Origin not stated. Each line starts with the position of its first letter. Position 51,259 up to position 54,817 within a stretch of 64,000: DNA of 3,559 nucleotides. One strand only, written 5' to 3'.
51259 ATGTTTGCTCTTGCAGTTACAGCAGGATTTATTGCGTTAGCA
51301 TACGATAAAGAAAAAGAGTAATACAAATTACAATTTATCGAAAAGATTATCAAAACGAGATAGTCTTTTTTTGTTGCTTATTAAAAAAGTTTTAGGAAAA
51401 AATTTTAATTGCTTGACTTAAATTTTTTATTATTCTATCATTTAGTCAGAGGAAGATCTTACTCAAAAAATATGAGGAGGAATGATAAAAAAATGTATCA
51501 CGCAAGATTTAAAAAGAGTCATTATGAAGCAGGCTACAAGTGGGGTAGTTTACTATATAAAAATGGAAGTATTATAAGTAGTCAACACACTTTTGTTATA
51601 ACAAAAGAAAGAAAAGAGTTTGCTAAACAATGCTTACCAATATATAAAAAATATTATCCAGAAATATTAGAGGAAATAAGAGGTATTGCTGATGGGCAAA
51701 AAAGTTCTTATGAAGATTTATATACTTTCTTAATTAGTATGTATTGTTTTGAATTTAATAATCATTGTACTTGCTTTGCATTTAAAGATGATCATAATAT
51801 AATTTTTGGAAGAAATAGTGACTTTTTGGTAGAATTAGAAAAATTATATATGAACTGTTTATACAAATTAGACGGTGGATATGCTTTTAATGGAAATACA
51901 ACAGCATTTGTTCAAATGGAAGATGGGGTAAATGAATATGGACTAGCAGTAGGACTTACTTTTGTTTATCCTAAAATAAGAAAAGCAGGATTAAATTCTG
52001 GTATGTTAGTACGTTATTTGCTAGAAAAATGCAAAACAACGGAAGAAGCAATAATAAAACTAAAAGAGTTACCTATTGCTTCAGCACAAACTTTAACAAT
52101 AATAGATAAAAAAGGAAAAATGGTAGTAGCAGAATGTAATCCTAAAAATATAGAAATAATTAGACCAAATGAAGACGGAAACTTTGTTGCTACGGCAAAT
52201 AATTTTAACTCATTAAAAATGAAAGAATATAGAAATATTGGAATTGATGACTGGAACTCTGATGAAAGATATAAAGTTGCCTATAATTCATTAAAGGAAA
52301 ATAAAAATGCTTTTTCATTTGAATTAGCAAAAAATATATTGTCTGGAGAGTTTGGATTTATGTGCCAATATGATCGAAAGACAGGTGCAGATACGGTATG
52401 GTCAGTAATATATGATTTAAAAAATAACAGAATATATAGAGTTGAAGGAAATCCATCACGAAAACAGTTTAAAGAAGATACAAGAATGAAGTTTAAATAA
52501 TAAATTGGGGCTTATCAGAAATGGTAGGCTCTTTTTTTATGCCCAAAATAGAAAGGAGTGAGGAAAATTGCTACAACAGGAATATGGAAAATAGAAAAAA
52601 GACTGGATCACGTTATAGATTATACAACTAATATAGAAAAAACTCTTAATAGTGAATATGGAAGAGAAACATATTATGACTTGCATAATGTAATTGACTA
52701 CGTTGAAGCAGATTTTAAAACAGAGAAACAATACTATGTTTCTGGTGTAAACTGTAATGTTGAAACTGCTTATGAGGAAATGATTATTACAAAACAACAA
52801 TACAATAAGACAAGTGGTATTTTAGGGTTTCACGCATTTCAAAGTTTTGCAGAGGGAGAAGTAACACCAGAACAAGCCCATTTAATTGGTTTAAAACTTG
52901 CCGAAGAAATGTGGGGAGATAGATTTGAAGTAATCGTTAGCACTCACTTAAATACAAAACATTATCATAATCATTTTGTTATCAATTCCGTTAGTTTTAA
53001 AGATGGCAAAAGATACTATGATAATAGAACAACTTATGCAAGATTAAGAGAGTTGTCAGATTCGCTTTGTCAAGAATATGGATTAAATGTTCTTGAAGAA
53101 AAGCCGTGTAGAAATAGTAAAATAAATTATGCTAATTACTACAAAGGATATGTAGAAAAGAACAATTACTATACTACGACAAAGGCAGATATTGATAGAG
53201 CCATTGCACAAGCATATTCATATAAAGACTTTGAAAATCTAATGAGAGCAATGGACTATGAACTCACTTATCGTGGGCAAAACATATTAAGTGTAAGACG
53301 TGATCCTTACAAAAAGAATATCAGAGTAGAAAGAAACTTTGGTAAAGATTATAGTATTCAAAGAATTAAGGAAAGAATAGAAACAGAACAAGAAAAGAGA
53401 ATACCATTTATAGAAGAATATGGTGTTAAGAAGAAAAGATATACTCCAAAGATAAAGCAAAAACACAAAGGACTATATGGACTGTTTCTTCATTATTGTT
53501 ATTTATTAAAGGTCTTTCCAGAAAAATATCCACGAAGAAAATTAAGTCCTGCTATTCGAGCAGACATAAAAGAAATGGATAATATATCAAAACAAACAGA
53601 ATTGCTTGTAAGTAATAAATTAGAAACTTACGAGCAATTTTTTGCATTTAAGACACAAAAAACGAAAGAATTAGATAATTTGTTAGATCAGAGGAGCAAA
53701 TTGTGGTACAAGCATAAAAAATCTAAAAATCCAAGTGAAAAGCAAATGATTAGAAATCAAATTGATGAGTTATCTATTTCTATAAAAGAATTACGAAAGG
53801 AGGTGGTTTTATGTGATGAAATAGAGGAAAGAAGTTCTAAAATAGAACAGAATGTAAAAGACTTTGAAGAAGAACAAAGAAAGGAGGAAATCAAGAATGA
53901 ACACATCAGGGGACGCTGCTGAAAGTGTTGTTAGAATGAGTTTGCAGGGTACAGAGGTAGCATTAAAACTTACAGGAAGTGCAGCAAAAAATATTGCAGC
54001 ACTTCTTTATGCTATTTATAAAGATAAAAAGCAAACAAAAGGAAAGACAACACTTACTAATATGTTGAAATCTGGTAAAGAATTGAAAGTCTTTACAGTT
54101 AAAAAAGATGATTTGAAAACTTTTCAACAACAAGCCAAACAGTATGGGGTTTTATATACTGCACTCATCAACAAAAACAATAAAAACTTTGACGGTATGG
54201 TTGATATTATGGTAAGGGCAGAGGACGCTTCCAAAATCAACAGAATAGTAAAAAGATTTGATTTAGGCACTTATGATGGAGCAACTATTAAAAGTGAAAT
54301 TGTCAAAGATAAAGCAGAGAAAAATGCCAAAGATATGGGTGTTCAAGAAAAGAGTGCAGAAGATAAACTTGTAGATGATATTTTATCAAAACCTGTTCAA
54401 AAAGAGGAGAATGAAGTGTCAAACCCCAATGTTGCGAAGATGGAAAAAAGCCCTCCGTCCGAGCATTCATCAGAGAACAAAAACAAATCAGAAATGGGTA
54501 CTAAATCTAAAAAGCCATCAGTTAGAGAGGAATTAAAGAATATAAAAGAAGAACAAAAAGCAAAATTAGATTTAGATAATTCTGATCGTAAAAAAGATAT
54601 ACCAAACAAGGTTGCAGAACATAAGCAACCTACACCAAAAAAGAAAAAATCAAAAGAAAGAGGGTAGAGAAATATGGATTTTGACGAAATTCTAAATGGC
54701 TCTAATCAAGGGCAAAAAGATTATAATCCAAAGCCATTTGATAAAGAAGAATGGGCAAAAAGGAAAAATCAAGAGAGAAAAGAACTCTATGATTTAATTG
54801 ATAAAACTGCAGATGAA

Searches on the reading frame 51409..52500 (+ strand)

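Call 61: search_protein_families(library=pfam, proteins=[window:51409-52500:+], max_evalue=0.00001)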
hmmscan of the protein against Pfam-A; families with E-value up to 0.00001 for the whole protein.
window:51409-52500:+ (363 aa): 2 families
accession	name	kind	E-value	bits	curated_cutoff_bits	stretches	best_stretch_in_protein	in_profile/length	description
PF03417.21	AAT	-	1.6e-40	139.6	23.2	1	129-350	6-224/225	Acyl-coenzyme A:6-aminopenicillanic acid acyl-transferase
PF02275.23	CBAH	-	4.6e-06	26.9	20.4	0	120-248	1-162/316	Linear amide C-N hydrolases, choloylglycine hydrolase family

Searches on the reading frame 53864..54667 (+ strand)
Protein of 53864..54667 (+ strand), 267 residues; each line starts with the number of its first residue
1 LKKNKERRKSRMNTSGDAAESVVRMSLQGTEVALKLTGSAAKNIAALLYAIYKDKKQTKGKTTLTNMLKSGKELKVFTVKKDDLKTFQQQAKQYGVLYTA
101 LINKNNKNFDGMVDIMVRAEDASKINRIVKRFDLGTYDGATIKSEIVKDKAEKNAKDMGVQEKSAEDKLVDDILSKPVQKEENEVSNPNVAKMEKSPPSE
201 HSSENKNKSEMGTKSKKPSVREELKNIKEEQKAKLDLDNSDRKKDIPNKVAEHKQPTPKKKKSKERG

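Call 61: search_protein_families(library=pfam, proteins=[window:53864-54667:+], max_evalue=0.00001)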
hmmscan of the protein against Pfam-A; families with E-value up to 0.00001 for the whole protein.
window:53864-54667:+ (267 aa): 1 family
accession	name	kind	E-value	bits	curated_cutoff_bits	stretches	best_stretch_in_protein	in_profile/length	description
PF12687.12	DUF3801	-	7.8e-29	100.8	24.1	1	41-237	1-124/131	Protein of unknown function (DUF3801)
